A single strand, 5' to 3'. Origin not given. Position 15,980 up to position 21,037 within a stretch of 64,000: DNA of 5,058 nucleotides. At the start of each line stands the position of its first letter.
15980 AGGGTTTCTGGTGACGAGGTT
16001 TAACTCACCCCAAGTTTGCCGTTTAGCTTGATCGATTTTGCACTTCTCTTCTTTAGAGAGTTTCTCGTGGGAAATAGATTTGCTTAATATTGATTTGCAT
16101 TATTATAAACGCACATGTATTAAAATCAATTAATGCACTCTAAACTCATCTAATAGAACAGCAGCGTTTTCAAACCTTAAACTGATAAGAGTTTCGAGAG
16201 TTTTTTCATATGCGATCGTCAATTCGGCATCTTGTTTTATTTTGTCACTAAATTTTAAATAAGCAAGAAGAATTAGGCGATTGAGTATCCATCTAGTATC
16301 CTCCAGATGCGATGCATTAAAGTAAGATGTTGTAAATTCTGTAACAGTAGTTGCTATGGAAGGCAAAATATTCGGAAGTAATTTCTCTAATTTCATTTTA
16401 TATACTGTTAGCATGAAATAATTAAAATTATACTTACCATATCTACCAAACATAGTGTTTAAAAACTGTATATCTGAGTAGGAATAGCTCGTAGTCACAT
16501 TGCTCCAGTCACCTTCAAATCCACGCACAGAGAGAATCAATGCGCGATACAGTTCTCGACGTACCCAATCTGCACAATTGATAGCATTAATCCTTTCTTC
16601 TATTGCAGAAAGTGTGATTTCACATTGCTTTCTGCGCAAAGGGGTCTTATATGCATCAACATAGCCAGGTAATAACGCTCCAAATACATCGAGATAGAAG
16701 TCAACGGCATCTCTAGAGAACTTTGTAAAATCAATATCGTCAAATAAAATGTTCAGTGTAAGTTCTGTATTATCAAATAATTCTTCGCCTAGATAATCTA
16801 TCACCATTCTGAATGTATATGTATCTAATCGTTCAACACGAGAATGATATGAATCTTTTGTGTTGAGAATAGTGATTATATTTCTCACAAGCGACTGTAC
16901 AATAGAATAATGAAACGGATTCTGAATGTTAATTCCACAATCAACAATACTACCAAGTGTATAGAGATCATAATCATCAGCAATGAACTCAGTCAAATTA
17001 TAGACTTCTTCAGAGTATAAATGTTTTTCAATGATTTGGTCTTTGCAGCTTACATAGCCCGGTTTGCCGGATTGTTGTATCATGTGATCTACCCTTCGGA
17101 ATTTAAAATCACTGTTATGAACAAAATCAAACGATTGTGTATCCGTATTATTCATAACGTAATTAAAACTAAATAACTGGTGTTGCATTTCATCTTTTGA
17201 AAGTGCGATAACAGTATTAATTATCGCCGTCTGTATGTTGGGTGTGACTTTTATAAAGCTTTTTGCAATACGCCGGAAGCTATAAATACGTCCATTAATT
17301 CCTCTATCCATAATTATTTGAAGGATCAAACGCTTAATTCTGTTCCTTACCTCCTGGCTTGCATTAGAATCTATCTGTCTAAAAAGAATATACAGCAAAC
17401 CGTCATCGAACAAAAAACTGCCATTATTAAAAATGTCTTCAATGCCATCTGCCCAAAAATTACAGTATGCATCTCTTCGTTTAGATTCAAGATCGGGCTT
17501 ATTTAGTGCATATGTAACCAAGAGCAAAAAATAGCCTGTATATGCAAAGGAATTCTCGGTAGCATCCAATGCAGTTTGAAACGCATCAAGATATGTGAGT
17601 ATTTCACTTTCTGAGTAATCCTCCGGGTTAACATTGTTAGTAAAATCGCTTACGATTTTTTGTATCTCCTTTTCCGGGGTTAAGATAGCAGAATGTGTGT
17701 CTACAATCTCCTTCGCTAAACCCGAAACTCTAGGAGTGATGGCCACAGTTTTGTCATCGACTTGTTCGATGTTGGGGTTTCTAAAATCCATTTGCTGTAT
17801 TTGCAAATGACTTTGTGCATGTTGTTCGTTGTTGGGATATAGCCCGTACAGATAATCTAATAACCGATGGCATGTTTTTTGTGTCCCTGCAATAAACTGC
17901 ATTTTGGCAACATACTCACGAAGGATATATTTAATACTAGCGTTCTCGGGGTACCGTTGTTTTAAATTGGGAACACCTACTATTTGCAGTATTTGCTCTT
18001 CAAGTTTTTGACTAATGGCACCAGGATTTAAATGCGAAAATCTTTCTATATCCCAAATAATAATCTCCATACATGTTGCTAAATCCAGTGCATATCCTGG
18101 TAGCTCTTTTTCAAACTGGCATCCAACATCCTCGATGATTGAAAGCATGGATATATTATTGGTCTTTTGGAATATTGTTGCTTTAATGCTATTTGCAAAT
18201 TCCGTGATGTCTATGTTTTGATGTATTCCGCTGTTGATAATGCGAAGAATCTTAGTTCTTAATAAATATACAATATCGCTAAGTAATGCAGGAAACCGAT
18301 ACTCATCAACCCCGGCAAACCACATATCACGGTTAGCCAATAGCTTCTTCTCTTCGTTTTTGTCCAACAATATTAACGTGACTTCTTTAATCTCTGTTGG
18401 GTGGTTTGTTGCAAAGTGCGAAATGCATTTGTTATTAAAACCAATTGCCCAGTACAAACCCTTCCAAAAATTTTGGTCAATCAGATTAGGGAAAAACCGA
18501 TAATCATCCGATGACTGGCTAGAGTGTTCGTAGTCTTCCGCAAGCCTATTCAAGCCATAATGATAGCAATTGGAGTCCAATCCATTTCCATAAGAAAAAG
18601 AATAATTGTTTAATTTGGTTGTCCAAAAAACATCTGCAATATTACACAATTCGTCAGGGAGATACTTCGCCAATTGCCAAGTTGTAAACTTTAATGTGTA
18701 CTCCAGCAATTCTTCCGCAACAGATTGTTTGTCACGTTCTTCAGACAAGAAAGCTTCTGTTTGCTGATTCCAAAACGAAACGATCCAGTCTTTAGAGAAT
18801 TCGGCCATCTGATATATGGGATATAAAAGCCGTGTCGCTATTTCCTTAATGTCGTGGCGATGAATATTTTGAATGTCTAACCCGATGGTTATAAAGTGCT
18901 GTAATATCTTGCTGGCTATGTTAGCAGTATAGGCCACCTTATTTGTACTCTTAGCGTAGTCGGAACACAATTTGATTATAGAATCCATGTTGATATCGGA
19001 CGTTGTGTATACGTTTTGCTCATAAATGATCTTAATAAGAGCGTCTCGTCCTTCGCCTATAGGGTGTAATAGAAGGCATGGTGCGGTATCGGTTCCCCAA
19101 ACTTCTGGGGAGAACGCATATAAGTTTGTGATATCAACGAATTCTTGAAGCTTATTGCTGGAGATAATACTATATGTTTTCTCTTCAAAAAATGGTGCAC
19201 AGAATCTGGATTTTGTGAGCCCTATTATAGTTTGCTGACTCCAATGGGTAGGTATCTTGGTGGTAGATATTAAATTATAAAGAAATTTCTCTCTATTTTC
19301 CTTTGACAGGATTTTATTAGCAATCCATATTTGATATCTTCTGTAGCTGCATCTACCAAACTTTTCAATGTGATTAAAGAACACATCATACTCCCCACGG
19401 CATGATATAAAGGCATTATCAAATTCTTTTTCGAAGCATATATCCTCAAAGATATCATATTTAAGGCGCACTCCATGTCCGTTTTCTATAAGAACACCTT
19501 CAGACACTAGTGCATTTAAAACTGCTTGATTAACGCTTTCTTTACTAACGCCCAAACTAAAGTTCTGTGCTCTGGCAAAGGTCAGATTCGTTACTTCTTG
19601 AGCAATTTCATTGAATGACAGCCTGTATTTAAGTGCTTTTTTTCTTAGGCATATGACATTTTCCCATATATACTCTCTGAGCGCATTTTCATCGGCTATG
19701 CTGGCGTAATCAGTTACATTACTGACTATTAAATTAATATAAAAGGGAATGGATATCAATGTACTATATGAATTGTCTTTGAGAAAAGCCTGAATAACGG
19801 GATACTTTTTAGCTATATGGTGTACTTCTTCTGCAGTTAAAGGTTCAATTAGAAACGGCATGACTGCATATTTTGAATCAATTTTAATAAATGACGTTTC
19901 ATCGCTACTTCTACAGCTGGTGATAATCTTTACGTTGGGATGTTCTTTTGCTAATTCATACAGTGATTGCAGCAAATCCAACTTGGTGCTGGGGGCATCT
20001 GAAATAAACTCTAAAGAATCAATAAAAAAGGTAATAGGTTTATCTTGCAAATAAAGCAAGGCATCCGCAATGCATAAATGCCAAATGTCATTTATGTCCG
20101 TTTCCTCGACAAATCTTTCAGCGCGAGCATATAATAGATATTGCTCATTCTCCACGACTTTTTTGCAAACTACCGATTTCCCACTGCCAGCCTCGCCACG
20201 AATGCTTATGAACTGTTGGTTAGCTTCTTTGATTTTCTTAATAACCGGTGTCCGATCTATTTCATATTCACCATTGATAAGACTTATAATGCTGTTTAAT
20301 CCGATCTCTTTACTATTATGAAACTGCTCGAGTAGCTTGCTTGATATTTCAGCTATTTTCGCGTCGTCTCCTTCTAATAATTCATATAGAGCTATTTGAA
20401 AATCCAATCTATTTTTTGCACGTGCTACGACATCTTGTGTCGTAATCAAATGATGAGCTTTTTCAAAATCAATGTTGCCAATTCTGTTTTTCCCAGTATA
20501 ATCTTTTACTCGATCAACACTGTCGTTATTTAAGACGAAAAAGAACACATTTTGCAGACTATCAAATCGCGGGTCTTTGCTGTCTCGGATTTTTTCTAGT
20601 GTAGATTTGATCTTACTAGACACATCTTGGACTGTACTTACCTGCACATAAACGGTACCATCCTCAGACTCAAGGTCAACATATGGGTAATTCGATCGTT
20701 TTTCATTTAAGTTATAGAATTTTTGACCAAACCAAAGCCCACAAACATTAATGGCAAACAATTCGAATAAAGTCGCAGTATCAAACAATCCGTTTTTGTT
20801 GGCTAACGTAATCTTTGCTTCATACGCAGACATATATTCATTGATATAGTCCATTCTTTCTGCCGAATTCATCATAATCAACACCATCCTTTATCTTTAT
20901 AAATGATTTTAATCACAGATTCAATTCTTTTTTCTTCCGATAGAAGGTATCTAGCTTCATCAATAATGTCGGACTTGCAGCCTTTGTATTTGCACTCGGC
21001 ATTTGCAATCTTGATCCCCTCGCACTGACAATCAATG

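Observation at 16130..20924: Giant single-gene NTPase (SMEK-like N-domain + P-loop + ~1,250-aa tail): candidate undescribed STAND/NLR-like immune sensor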

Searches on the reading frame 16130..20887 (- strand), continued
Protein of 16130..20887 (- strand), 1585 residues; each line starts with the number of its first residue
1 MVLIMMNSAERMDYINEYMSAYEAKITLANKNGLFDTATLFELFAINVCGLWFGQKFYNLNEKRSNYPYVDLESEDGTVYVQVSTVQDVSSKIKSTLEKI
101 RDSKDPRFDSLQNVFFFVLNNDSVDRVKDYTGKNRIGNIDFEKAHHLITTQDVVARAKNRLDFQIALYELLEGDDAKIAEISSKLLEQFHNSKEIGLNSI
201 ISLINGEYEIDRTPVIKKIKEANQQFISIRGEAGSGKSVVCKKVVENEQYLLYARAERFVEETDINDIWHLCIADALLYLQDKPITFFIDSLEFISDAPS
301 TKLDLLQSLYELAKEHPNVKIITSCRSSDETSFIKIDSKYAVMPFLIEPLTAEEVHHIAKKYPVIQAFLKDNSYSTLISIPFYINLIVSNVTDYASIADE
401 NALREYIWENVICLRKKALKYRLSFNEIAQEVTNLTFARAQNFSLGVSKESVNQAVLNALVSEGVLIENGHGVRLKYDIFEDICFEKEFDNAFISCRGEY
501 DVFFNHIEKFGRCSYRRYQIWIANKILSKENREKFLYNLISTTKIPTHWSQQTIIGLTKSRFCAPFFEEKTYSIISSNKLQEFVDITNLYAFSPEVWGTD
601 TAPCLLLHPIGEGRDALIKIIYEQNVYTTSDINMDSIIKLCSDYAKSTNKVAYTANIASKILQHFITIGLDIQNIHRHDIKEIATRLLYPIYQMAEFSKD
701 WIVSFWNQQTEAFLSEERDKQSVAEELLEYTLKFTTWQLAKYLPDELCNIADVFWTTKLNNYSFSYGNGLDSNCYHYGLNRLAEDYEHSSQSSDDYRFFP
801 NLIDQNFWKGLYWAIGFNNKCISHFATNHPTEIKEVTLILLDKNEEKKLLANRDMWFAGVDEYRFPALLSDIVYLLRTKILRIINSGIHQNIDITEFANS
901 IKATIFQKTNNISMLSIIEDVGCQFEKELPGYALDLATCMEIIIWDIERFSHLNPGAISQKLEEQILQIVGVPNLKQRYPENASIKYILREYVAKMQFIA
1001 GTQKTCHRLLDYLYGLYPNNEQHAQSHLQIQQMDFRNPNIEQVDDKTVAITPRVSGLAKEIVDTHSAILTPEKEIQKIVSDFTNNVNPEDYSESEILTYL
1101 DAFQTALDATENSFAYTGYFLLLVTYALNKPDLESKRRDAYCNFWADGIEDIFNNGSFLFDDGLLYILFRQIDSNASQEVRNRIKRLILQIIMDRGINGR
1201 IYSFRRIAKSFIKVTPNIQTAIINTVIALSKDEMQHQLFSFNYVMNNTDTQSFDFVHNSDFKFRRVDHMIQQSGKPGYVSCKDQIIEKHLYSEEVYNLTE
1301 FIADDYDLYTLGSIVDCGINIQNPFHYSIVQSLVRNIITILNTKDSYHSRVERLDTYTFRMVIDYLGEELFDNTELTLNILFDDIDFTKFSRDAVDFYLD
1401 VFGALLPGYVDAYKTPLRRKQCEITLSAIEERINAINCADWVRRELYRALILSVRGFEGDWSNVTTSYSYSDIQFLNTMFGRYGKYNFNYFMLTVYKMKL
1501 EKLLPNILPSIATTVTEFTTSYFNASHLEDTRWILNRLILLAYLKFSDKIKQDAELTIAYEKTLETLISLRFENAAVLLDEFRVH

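Call 79: find_encoding_contigs(protein=P0009, flank=10000, max_places=2)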
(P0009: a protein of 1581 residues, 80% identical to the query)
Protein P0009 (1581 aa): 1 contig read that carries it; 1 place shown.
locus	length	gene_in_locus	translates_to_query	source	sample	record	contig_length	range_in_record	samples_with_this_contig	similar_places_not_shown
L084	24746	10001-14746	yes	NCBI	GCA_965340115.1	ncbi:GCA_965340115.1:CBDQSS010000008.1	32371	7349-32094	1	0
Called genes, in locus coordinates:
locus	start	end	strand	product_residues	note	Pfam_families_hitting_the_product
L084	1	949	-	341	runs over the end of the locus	-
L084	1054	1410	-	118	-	PF04237:YjbR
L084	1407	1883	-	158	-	PF13302:Acetyltransf_3 (weak), PF13673:Acetyltransf_10 (weak), PF00583:Acetyltransf_1, PF13508:Acetyltransf_7, PF08445:FR47 (weak)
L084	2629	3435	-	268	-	PF03096:Ndr (weak), PF00561:Abhydrolase_1, PF12146:Hydrolase_4, PF12697:Abhydrolase_6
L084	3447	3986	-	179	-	PF13302:Acetyltransf_3, PF00583:Acetyltransf_1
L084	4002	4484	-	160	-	PF02525:Flavodoxin_2 (weak), PF12641:Flavodoxin_3 (faint), PF12682:Flavodoxin_4, PF12724:Flavodoxin_5 (faint)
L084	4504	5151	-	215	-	PF02525:Flavodoxin_2, PF03358:FMN_red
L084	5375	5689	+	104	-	PF12844:HTH_19, PF13560:HTH_31, PF01381:HTH_3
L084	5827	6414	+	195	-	-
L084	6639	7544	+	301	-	PF00078:RVT_1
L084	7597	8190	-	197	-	-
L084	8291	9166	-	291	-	PF01026:TatD_DNase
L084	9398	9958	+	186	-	PF00239:Resolvase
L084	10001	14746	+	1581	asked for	PF21941:SMEK_N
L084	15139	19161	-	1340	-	-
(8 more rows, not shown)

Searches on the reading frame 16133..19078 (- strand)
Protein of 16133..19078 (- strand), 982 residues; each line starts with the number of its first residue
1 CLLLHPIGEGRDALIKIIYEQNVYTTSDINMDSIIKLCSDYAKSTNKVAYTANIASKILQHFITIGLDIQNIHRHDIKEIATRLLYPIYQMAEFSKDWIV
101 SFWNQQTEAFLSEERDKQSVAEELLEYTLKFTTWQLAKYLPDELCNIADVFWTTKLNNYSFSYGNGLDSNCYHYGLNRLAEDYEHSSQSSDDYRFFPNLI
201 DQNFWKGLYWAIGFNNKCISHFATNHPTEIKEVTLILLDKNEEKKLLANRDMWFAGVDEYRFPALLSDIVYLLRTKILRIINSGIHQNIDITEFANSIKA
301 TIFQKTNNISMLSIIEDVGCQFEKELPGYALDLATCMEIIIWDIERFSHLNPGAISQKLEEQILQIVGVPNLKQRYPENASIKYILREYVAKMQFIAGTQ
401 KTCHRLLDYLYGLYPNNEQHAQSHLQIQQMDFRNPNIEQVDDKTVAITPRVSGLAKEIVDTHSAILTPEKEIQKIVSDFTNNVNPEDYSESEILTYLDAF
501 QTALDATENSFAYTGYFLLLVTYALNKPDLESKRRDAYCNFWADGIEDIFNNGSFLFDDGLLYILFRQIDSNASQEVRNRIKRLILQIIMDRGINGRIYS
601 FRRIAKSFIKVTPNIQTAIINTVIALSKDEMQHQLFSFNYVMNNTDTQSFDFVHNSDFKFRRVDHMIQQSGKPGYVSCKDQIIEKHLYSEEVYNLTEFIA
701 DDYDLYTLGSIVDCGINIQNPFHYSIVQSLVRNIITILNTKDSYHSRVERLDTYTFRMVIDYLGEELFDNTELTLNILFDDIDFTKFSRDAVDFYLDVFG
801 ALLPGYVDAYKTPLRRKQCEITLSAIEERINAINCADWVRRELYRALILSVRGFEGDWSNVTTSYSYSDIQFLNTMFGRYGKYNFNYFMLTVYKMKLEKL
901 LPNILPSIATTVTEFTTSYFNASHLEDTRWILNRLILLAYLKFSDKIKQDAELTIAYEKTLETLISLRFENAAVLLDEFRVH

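Call 46: predict_structure(alignment_id=A3)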
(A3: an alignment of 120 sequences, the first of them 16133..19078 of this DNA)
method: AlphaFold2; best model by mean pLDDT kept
length: 982 residues; sequences in the alignment: 120
mean_pLDDT: 89.1   pTM: 0.76
mean pLDDT of the five models: 89.1, 88.1, 87.7, 86.5, 86.3
residues with pLDDT >= 90: 637; 70-90: 281; 50-70: 56; < 50: 8
segments of 3 or more residues with pLDDT < 50: 160-166
pLDDT, mean of each block of 10 residues (from residue 1): 60 89 81 88 85 94 84 77 90 95 95 85 93 95 96 75 54 90 81 91 96 97 93 93 95 90 93 94 93 96 97 95 94 96 92 85 78 74 88 93 95 95 95 92 91 93 90 93 90 94 90 91 93 96 93 87 95 96 95 83 92 93 93 88 71 68 78 87 95 80 87 90 90 88 61 81 92 96 91 93 89 89 96 94 93 65 90 96 93 92 97 94 87 95 93 97 91 89 72
secondary structure, 60 per line:
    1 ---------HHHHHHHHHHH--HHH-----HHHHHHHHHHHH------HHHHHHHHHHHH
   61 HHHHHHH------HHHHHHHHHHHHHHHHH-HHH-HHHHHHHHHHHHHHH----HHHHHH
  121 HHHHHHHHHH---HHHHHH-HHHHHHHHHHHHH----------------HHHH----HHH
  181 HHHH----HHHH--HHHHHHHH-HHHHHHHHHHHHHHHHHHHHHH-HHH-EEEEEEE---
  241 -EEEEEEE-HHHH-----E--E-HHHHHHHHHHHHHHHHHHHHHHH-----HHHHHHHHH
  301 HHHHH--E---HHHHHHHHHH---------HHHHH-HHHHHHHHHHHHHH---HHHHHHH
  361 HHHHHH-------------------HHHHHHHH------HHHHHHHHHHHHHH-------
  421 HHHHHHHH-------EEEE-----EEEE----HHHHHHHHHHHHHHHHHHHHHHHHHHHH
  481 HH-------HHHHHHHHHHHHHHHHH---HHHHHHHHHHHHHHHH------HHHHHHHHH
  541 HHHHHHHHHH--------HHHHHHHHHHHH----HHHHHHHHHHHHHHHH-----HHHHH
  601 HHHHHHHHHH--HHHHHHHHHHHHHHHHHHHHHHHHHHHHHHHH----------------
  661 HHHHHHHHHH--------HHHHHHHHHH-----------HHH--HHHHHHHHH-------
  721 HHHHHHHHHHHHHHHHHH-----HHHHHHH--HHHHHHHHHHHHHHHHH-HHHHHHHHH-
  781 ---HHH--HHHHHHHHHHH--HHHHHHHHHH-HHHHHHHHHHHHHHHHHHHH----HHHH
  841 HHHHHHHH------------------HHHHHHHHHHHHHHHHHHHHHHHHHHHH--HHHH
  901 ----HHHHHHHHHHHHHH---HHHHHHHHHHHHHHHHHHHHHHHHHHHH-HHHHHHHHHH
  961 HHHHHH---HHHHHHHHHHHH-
elements in order (helices of 4 or more, strands of 3 or more residues): H10-20 H31-42 H49-67 H74-90 H96-110 H115-130 H134-139 H141-153 H170-173 H178-184 H189-192 H195-202 H204-225 E231-237 E242-248 H250-253 H264-286 H292-305 H312-321 H331-335 H337-350 H354-366 H386-393 H400-413 H421-428 E436-439 E445-448 H453-482 H490-506 H510-525 H532-550 H559-570 H575-590 H596-610 H613-644 H661-670 H679-688 H705-713 H721-738 H744-750 H753-769 H771-779 H789-799 H802-811 H813-832 H837-848 H867-894 H897-900 H905-918 H922-949 H951-966 H970-981

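Call 50: fold_search(model_id=the predicted structure, library=pdb)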
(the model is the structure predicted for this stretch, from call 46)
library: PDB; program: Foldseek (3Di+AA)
matches with E <= 10: 893; with E <= 0.001: 73
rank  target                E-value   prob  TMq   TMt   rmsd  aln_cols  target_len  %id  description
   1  8dgf_B                9.1e-17  1.00  0.60  0.41   8.4      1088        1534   14  Avs4 bound to phage PhiV-1 portal (released 2022-08-03)
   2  8dgf_A                1.8e-16  1.00  0.59  0.41   8.6      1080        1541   14  Avs4 bound to phage PhiV-1 portal (released 2022-08-03)
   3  6xte_A                8.9e-07  1.00  0.14  0.13  27.5      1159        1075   10  Human karyopherin RanBP5 (isoform-1) (released 2020-04-22)
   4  7q4o_A                9.9e-06  1.00  0.17  0.19  22.0      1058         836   10  Substrate-bound A-like U2 snRNP (released 2022-03-30)
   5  6xu2_A                1.9e-05  1.00  0.14  0.13  27.5      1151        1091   10  Human karyopherin RanBP5 (isoform-3) (released 2020-04-22)
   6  3w3y_A                2.3e-05  1.00  0.18  0.18  25.7      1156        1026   10  Crystal structure of Kap121p bound to Nup53p (released 2013-04-10)
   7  8a9k_A                2.6e-05  1.00  0.17  0.17  27.0      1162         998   10  Cryo-EM structure of USP1-UAF1 bound to FANCI and mono-ubiquitinated FANCD2 with ML323 (consensus reconstruction) (released 2022-10-12)
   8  6en4_C                2.7e-05  1.00  0.15  0.16  22.2      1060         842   10  SF3b core in complex with a splicing modulator (released 2018-06-20)
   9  5ife_C                3.0e-05  1.00  0.18  0.20  19.6      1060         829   10  Crystal structure of the human SF3b core complex (released 2016-10-26)
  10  8a9j_A                3.8e-05  0.97  0.12  0.12  27.9      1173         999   10  Cryo-EM structure of USP1-UAF1 bound to FANCI and mono-ubiquitinated FANCD2 without ML323 (consensus reconstruction) (released 2022-10-12)
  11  7kzt_V                4.2e-05  0.99  0.14  0.12  30.6      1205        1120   12  Structure of the human fanconi anaemia Core-UBE2T-ID-DNA complex in intermediate state (released 2021-03-10)
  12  9yol_A                4.6e-05  0.97  0.11  0.05  30.8      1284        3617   10  Tra1 module of ctSAGA (released 2025-12-03)
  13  6vaa_A                5.1e-05  1.00  0.16  0.15  33.8      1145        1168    9  Structure of the Fanconi Anemia ID complex bound to ICL DNA (released 2020-03-18)
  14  3w3z_A                6.9e-05  1.00  0.15  0.14  29.1      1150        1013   11  Crystal structure of Kap121p bound to RanGTP (released 2013-04-10)
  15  7kzq_U                7.1e-05  0.98  0.13  0.12  26.9      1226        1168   11  Structure of the human Fanconi anaemia Core-ID complex (released 2021-03-10)
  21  4xri                  1.3e-04  1.00  0.18  0.20  21.0      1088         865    8  Crystal Structure of Importin Beta in an Ammonium Sulfate Condition (released 2016-01-27)
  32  8or3_C                2.3e-04  0.99  0.14  0.13  27.4      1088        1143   12  CAND1-CUL1-RBX1-SKP1-SKP2-DCNL1 (released 2023-06-28)
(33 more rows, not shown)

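Call 81: search_protein_representatives(protein=window:16133-19078:-)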
Query: 982 residues. Proteins with E-value up to 0.001 (for the whole library): 266; up to 1e-10: 192; up to 1e-30: 123. The best 150 are listed.
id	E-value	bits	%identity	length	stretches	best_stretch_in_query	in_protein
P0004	0.0e+00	1770.1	78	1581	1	2-982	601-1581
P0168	6.0e-221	752.5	39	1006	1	3-982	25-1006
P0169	2.7e-186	637.8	36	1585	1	2-982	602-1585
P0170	2.6e-174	598.2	34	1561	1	2-982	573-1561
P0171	1.4e-173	595.8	35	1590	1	2-982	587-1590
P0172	5.2e-173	593.9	34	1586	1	4-982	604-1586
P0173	3.7e-168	577.8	34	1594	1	2-982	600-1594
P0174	9.3e-165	566.5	33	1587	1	4-981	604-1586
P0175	1.3e-164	566.0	34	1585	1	3-982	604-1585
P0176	2.6e-159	548.5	34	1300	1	2-982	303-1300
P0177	6.4e-157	540.6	33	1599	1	2-982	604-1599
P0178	8.3e-154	530.3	32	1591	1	6-982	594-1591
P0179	5.1e-153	527.7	32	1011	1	4-982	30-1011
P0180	3.1e-152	525.1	35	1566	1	4-982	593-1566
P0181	7.5e-152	523.8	34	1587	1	3-982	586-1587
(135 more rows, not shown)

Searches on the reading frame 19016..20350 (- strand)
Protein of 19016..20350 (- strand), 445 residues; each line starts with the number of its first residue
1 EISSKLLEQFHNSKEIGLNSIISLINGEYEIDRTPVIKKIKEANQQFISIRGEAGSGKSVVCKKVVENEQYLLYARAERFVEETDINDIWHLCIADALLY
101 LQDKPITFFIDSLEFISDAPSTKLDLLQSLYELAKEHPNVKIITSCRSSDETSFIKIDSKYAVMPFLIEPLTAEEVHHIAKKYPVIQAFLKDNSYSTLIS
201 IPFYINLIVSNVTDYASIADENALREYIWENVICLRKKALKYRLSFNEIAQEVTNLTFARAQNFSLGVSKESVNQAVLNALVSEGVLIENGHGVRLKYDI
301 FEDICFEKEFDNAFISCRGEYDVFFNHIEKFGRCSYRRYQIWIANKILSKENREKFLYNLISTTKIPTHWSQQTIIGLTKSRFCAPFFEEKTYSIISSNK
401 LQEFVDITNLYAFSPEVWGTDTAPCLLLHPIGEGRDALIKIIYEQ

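Call 40: search_solved_structures(query=window:19016-20350:-, max_evalue=10, show_alignments=0)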
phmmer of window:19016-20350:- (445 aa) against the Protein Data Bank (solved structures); distinct sequences matched with E-value up to 10: 1.
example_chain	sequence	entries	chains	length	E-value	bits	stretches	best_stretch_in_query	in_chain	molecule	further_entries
2a5y_B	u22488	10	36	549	0.86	11.7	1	27-75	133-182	ced-4 | Cell death protein 4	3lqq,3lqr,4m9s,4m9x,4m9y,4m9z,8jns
